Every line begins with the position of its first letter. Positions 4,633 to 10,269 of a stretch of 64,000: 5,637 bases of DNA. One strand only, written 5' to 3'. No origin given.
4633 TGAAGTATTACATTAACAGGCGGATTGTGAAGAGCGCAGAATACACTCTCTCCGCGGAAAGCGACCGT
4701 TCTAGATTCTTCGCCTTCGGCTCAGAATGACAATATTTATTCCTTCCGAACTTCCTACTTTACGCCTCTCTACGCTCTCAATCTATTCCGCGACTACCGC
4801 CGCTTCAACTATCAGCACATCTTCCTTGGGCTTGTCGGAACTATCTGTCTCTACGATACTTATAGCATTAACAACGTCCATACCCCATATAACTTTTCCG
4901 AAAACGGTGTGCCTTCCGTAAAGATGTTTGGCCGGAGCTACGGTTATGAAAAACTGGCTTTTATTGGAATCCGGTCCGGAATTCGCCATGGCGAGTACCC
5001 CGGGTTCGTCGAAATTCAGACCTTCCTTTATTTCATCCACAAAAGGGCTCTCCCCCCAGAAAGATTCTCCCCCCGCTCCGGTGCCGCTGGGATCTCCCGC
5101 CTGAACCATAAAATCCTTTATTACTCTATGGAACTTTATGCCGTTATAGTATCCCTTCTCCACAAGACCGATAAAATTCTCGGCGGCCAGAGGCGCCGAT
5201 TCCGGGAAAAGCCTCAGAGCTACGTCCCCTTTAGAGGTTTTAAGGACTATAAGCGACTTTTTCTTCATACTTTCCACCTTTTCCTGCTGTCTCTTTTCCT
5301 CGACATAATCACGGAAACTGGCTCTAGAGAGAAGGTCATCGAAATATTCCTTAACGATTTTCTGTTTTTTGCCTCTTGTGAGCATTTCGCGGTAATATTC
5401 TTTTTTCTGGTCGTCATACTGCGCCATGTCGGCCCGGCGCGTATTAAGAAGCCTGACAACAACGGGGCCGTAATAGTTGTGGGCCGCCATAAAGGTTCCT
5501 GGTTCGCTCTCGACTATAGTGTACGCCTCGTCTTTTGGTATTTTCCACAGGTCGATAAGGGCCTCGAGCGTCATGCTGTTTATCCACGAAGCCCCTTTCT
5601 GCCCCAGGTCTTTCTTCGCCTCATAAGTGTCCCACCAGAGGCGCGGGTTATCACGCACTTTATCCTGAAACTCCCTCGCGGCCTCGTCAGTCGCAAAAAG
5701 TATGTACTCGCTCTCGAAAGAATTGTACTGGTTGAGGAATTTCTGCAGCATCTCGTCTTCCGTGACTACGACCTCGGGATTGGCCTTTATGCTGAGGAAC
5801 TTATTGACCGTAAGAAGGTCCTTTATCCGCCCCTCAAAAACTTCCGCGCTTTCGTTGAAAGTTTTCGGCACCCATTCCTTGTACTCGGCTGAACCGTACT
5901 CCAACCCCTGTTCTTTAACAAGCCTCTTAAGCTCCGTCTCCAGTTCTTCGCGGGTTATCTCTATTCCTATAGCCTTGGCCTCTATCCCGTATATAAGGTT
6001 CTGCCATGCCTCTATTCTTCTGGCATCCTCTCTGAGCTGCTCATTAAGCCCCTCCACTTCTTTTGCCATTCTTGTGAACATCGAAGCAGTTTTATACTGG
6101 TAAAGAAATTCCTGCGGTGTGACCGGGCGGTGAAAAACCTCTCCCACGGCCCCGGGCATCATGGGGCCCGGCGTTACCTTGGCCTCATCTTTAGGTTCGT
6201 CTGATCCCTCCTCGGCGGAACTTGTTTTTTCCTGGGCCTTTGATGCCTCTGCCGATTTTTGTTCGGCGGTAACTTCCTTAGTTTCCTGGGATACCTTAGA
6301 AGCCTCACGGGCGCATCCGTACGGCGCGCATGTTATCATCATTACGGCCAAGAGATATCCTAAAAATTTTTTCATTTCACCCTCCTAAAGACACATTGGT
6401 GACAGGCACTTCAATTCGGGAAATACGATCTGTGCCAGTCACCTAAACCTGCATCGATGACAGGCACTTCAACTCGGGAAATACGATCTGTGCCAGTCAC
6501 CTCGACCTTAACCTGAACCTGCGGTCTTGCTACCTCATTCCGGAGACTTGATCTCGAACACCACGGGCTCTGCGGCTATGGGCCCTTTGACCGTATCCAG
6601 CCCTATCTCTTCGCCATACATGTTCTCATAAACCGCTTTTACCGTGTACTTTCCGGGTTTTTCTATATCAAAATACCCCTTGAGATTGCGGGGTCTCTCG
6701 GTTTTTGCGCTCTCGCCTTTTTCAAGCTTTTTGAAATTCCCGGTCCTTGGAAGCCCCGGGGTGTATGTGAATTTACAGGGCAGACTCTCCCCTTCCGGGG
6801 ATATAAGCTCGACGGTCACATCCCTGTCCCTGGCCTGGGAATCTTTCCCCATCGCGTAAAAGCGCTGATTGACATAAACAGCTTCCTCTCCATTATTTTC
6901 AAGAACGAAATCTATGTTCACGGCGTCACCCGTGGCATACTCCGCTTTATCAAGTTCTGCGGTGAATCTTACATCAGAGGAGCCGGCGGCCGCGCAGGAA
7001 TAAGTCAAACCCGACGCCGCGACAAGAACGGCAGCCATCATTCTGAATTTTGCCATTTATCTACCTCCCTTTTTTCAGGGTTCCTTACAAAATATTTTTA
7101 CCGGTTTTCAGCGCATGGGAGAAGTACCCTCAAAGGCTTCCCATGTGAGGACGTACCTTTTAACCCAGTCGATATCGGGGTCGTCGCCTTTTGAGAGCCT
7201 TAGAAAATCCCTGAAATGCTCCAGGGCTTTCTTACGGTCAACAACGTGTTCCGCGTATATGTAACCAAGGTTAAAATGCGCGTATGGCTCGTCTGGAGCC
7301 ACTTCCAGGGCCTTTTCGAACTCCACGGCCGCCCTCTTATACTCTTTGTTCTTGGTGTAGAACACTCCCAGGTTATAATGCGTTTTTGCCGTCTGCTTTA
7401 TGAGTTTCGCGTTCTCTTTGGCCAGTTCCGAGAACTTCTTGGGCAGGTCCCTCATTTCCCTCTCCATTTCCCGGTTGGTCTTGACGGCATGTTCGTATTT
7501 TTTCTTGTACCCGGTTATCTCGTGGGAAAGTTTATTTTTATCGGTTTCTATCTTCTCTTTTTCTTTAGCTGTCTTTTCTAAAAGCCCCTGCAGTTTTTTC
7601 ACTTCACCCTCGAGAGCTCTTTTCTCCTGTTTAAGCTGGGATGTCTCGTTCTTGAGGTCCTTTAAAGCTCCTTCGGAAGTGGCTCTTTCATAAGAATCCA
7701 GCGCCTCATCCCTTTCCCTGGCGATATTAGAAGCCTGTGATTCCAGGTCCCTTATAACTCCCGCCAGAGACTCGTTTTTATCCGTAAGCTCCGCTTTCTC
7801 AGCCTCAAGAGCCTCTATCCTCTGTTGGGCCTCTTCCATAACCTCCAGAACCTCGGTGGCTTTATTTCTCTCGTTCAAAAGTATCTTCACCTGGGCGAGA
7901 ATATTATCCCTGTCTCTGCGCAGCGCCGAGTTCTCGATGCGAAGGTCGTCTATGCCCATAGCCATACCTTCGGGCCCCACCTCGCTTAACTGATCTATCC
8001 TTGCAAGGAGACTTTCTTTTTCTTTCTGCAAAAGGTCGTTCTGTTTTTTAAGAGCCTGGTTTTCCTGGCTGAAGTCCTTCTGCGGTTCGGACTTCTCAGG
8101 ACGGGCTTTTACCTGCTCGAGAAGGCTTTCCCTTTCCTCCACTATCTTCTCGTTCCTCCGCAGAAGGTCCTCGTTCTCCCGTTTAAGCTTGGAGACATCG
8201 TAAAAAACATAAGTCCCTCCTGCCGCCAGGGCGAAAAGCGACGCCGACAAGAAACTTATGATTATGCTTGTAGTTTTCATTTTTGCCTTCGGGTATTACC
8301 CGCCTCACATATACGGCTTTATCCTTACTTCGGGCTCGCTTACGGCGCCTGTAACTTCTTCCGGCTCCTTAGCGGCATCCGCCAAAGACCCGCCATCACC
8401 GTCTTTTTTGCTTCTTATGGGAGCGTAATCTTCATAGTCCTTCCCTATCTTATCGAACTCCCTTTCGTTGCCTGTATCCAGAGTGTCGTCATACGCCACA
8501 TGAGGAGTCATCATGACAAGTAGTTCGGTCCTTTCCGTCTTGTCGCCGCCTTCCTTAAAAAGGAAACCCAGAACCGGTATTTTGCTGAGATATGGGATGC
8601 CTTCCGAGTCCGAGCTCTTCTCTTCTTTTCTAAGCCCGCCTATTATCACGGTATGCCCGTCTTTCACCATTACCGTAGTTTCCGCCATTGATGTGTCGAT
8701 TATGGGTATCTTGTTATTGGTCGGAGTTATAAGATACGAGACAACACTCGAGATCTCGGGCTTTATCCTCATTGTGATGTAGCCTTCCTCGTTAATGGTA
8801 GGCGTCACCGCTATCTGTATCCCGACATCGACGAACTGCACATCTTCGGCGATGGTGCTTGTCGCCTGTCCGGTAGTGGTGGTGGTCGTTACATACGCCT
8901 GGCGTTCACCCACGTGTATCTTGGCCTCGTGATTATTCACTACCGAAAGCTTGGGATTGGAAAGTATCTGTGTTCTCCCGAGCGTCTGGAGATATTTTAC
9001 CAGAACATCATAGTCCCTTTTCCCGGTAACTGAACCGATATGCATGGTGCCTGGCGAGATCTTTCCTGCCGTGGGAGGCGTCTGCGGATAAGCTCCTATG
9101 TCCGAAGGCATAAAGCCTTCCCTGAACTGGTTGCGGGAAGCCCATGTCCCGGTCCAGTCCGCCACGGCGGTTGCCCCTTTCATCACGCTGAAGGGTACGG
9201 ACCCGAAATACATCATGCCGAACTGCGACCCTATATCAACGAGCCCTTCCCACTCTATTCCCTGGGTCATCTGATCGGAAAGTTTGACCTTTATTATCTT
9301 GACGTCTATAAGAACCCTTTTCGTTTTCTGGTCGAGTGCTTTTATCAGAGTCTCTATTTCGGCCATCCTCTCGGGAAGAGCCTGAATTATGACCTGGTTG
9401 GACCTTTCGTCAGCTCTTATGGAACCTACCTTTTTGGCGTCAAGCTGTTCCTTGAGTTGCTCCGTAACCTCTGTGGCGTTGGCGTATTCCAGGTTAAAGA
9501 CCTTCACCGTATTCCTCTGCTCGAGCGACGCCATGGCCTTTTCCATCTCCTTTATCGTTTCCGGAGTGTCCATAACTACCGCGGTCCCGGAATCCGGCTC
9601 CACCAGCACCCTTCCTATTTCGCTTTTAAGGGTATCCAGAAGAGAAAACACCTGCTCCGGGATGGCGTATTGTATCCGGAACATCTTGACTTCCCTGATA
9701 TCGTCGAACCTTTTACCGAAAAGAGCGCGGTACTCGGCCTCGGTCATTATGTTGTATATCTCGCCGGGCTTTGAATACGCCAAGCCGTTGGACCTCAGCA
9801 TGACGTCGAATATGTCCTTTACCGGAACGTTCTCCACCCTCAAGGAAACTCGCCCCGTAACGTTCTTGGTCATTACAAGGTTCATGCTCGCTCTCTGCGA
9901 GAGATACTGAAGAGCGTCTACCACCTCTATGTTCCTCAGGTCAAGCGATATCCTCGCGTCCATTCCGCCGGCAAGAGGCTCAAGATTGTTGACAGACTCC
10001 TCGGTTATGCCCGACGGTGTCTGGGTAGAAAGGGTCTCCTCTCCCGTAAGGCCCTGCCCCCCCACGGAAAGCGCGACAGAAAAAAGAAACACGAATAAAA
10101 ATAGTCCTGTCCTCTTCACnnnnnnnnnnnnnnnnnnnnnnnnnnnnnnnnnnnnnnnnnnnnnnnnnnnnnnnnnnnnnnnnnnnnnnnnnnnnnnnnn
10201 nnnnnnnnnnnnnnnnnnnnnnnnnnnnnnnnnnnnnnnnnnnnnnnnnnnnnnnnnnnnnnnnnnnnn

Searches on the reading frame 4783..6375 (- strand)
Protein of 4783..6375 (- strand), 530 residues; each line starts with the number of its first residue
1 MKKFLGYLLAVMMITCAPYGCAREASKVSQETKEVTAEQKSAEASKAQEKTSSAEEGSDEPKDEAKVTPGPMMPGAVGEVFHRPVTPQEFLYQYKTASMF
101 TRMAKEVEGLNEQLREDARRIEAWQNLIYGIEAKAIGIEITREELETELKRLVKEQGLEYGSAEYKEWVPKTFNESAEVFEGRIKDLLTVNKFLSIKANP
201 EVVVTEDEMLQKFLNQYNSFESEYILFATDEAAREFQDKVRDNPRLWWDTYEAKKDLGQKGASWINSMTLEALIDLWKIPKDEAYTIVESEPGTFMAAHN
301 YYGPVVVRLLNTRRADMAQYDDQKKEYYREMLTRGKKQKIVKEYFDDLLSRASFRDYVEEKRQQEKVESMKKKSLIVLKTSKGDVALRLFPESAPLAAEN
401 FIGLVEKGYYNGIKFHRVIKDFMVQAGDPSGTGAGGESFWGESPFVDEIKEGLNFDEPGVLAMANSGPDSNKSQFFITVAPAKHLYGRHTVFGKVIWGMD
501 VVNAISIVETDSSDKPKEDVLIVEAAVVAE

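Call 88: search_protein_families(library=pfam, proteins=[window:4783-6375:-], max_evalue=0.00001)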
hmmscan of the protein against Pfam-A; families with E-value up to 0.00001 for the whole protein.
window:4783-6375:- (530 aa): 1 family
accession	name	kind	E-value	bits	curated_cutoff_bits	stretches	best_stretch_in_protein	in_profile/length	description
PF00160.26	Pro_isomerase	-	3.8e-51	173.9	21.7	1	376-526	2-158/159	Cyclophilin type peptidyl-prolyl cis-trans isomerase/CLD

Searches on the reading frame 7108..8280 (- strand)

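Call 88: search_protein_families(library=pfam, proteins=[window:7108-8280:-], max_evalue=0.00001)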
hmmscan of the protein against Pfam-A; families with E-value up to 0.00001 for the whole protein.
window:7108-8280:- (390 aa): 6 families
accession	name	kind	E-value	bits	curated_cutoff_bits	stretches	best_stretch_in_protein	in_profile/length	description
PF00515.34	TPR_1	-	5.9e-09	35.8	27.8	1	298-330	1-33/34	Tetratricopeptide repeat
PF07719.23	TPR_2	-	1.6e-08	34.5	27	0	298-330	1-33/34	Tetratricopeptide repeat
PF13414.12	TPR_11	-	7.8e-08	32.3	26.8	1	308-344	4-40/42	TPR repeat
PF13431.12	TPR_17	-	1.7e-06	28.2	24.4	0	321-344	2-25/34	Tetratricopeptide repeat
PF04977.20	DivIC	-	1.7e-06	28.1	28.9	0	68-99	20-51/80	Septum formation initiator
PF13181.12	TPR_8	-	2.5e-06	27.7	25.7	0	298-330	1-33/34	Tetratricopeptide repeat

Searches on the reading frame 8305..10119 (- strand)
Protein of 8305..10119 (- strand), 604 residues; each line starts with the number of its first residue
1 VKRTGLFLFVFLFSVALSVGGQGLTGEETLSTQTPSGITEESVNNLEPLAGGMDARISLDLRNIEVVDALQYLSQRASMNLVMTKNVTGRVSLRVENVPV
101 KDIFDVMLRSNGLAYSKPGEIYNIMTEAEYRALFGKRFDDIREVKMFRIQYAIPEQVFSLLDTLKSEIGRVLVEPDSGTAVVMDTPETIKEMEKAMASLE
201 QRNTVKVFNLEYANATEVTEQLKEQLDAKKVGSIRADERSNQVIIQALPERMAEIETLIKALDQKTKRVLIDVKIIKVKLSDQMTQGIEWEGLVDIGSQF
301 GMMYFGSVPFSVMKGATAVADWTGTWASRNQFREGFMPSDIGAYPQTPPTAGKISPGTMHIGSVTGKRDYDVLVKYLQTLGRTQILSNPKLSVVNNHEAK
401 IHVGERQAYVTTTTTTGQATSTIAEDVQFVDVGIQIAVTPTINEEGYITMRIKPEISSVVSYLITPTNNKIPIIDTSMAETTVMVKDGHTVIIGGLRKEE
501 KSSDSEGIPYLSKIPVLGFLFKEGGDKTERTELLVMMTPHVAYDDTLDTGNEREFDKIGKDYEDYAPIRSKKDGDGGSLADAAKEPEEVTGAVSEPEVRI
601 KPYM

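Call 88: search_protein_families(library=pfam, proteins=[window:8305-10119:-], max_evalue=0.00001)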
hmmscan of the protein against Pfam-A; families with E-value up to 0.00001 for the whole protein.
window:8305-10119:- (604 aa): 3 families
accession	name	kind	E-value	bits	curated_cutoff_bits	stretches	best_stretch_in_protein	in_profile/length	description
PF00263.26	Secretin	-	2.2e-48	164.5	27.5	1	377-541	2-167/169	Bacterial type II and III secretion system protein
PF03958.22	Secretin_N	-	1.7e-22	79.8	28.2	1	205-265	1-66/69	Bacterial type II/III secretion system short domain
PF07660.19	STN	-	8.2e-06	26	28.4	0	80-119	2-43/52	Secretin and TonB N terminus short domain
